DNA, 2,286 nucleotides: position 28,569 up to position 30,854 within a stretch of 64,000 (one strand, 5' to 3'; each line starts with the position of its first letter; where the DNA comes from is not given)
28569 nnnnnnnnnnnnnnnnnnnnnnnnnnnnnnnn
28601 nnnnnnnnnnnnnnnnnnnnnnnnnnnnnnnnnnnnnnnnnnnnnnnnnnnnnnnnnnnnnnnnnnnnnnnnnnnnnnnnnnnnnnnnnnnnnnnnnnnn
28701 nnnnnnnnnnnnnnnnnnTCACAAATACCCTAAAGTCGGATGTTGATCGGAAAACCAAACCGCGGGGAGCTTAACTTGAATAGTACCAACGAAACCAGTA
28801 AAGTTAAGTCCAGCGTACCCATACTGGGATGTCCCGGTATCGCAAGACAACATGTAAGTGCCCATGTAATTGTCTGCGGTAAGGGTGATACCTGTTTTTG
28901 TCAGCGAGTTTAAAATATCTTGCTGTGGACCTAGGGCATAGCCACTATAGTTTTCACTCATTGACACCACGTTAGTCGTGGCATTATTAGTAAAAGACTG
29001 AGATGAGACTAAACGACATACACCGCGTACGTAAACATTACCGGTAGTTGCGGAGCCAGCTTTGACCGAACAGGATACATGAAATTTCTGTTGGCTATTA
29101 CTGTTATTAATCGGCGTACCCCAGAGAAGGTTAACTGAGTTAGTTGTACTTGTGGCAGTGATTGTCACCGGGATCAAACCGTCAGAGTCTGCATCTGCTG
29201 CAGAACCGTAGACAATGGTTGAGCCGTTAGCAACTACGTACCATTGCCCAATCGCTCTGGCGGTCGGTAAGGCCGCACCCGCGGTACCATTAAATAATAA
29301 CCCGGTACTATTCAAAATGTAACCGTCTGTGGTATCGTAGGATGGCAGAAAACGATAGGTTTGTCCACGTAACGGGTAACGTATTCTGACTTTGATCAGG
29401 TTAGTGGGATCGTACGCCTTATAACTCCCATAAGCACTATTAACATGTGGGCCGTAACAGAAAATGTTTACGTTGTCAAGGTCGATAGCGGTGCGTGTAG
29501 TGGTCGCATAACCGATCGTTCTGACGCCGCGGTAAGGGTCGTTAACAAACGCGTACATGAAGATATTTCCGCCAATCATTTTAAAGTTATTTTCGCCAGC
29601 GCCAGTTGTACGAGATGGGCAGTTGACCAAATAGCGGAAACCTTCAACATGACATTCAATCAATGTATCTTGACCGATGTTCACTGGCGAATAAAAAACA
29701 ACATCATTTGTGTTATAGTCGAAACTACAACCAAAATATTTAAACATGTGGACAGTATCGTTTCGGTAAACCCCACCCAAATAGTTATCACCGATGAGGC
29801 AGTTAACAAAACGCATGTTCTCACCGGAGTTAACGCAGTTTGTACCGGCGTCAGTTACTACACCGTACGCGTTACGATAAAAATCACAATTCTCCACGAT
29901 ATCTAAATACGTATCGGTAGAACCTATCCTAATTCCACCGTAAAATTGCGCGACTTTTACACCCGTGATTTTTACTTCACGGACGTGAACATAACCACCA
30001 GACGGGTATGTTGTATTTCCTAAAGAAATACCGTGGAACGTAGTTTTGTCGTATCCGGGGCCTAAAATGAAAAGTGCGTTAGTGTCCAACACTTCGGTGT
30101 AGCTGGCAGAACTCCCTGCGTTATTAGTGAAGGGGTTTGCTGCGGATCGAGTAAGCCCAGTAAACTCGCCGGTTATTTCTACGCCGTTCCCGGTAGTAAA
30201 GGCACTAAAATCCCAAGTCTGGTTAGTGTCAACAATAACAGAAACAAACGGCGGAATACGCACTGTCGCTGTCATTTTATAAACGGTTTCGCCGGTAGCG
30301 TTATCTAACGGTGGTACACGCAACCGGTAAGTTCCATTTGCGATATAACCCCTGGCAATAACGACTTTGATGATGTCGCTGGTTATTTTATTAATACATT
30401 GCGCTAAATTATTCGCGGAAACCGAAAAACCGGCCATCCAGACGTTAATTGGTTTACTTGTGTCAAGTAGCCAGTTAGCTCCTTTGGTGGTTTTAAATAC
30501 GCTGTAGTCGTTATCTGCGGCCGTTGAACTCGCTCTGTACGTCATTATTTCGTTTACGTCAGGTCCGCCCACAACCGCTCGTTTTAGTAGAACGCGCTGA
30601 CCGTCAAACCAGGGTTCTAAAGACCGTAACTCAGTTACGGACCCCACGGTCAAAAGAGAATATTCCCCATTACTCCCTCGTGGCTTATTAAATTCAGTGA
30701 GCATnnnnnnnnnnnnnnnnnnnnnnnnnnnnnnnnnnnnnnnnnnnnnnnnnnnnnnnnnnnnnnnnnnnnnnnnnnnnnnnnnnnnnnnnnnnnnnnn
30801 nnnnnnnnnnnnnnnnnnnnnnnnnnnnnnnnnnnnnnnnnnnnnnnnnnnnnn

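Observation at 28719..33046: Paralogous spike pair in which one member lacks any anchor domain (likely piggy-back attachment)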

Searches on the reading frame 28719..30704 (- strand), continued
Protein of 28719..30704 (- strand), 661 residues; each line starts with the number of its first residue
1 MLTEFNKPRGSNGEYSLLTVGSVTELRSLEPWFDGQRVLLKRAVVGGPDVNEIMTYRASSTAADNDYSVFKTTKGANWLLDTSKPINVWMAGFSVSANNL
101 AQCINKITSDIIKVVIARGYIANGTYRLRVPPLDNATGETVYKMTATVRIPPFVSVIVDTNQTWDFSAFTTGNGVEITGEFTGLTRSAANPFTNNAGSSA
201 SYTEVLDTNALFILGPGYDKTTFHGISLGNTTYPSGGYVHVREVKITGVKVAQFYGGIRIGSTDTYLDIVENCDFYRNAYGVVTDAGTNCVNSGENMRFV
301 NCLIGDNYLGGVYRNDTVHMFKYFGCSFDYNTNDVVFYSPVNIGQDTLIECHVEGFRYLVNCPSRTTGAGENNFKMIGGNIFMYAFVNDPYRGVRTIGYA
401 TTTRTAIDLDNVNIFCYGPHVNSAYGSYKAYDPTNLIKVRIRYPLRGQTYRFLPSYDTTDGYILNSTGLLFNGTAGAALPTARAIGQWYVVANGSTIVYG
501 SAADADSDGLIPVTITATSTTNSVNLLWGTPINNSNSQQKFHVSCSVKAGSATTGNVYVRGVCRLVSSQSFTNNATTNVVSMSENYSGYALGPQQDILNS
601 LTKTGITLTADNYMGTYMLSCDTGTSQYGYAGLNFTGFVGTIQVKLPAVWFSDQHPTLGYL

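Call 97: get_annotated_region(hit=H20, flank=1500)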
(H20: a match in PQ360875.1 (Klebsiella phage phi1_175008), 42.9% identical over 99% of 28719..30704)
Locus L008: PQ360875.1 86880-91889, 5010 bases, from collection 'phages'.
description: Klebsiella phage phi1_175008, complete genome.
organism: Klebsiella phage phi1_175008 (NCBI taxid 3127744)
taxonomy: Viruses; Duplodnaviria; Heunggongvirae; Uroviricota; Caudoviricetes; Stephanstirmvirinae
host: Klebsiella pneumoniae 135080; source: sewage; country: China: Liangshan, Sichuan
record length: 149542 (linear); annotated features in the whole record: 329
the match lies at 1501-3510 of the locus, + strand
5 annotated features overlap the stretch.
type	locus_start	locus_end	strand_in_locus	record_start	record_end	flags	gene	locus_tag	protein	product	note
CDS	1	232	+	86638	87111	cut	-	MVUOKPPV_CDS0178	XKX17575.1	tail fiber assembly protein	tail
CDS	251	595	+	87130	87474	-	-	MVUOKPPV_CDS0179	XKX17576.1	lipoprotein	-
CDS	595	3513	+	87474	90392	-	-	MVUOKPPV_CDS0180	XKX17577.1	tail fiber protein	tail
CDS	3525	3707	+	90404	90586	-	-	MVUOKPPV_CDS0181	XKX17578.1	hypothetical protein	-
CDS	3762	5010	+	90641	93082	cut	-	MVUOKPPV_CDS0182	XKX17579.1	tail spike protein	tail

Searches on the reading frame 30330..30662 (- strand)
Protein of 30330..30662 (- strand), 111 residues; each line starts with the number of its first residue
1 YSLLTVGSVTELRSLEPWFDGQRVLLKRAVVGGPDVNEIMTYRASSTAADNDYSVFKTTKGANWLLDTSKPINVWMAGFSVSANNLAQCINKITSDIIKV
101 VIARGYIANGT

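Call 88: search_solved_structures(query=A5, max_evalue=10, show_alignments=2)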
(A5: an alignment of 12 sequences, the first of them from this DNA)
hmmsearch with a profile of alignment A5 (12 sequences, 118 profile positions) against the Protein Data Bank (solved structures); distinct sequences matched with E-value up to 10: 22.
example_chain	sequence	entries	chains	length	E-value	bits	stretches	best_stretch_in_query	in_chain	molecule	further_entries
5w6p_A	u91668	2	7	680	6e-17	64.9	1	3-103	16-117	tailspike protein 2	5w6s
6w4q_A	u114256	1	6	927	1.1e-16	64.1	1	3-103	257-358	Tail fiber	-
5w5p_A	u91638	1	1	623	2.7e-12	49.9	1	3-102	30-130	Tail fiber protein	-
6tgf_F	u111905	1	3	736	8.4e-10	41.9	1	1-105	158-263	Exopolysaccharide biosynthesis protein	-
7vz3_A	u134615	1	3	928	4.3e-08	36.4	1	1-90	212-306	Depolymerase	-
7vyv_A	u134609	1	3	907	4.4e-08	36.3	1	1-90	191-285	Depolymerase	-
7lzj_A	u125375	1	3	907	4.8e-08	36.2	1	1-90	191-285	Depolymerase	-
5w6h_A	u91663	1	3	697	1.7e-05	28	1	2-102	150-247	tailspike protein 4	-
6c72_A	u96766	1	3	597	6.8e-05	26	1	6-86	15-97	Particle-associated glycoside hydrolase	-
23sh_B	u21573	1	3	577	0.017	18.3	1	12-89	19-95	tail spike gp1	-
8iqe_A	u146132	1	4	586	0.017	18.3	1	11-89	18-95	K2-VCL6 TSP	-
8iq9_A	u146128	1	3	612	0.018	18.2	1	11-89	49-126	K2-2 TSP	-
8iq5_A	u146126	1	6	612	0.019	18.2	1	11-89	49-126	K2-2 TSP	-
7xyc_A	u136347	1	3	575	0.02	18.1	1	14-94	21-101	phage tail fiber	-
4lmh_A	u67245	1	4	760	0.15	15.2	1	46-96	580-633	Extracellular iron oxide respiratory system surface decaheme cytochrome c component OmcA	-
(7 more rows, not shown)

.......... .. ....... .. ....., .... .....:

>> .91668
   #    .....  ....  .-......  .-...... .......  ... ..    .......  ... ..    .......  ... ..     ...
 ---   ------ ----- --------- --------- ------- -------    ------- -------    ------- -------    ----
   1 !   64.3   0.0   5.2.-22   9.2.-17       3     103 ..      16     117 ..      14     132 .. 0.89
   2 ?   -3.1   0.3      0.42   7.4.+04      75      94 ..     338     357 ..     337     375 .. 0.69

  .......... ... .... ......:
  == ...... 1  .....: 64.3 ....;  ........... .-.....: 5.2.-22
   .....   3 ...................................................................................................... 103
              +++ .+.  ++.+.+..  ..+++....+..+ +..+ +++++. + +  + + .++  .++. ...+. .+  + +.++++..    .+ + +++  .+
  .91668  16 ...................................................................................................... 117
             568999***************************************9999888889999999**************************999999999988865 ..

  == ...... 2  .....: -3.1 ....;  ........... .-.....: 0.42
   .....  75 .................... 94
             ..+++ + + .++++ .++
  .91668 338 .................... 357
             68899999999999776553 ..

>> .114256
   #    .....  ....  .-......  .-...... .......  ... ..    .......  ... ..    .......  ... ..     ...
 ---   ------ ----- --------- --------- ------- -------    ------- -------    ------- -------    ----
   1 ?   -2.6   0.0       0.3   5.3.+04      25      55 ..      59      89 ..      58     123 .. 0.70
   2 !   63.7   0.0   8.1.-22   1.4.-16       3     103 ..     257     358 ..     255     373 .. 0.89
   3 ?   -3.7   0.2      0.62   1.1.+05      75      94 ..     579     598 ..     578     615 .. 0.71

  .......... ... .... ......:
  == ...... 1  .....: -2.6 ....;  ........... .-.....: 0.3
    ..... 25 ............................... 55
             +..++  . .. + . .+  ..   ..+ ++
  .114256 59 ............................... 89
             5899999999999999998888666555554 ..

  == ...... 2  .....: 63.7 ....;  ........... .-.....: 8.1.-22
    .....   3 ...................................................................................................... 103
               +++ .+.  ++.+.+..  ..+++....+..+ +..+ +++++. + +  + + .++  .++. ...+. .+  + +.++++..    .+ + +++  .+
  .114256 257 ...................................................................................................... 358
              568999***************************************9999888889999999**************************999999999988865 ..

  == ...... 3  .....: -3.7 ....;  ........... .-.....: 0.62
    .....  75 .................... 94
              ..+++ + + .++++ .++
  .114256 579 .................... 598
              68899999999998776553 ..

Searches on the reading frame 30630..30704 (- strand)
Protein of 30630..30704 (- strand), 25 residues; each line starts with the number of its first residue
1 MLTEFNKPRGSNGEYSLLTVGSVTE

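Call 36: search_dna_similar(query=window:30630-30704:-, collection=phages, mode=protein, max_evalue=10, max_rows=60)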
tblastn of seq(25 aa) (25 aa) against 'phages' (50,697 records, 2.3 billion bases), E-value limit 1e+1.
Records with a match: 11; places in all: 11; records where one place covers at least 80% of the query: 11.
Best place of each record, by identity: 95-99% 8; 60-80% 3.
By first word of the organism name: Serratia 6; Klebsiella 5.
By host as written in the record: Klebsiella pneumoniae 9; Klebsiella pneumoniae K6592 2.
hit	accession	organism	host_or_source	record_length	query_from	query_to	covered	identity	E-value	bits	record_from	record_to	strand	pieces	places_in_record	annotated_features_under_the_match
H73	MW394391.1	Klebsiella phage vB_KpM_FBKp24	Klebsiella pneumoniae K6592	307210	1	25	100%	96.0%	7e-9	52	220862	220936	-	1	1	putative tail fiber protein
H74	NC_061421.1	Klebsiella phage vB_KpM_FBKp24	Klebsiella pneumoniae K6592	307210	1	25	100%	96.0%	7e-9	52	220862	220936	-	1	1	putative tail fiber protein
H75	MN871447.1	Serratia phage KpLz_1_41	Klebsiella pneumoniae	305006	1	25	100%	96.0%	8e-9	52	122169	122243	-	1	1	record has no annotation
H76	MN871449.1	Serratia phage KpXa_1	Klebsiella pneumoniae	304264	1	25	100%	96.0%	8e-9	52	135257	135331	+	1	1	record has no annotation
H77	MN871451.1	Serratia phage KpYy_2_45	Klebsiella pneumoniae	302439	1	25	100%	96.0%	8e-9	52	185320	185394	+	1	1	record has no annotation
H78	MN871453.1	Serratia phage KpZh_LPS_45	Klebsiella pneumoniae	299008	1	25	100%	96.0%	8e-9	52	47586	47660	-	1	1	record has no annotation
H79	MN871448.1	Serratia phage KpSz_1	Klebsiella pneumoniae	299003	1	25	100%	96.0%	8e-9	52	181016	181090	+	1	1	record has no annotation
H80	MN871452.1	Serratia phage KpZh_1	Klebsiella pneumoniae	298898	1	25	100%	96.0%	8e-9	52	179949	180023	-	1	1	record has no annotation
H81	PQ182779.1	Klebsiella phage vB_kp_MJ359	Klebsiella pneumoniae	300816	1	25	100%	68.0%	8e-4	38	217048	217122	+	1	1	tail spike protein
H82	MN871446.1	Klebsiella phage KpLz-2_45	Klebsiella pneumoniae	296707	1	25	100%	60.0%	1e-3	38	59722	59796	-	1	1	hypothetical protein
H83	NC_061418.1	Klebsiella phage KpLz-2_45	Klebsiella pneumoniae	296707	1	25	100%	60.0%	1e-3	38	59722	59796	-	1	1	hypothetical protein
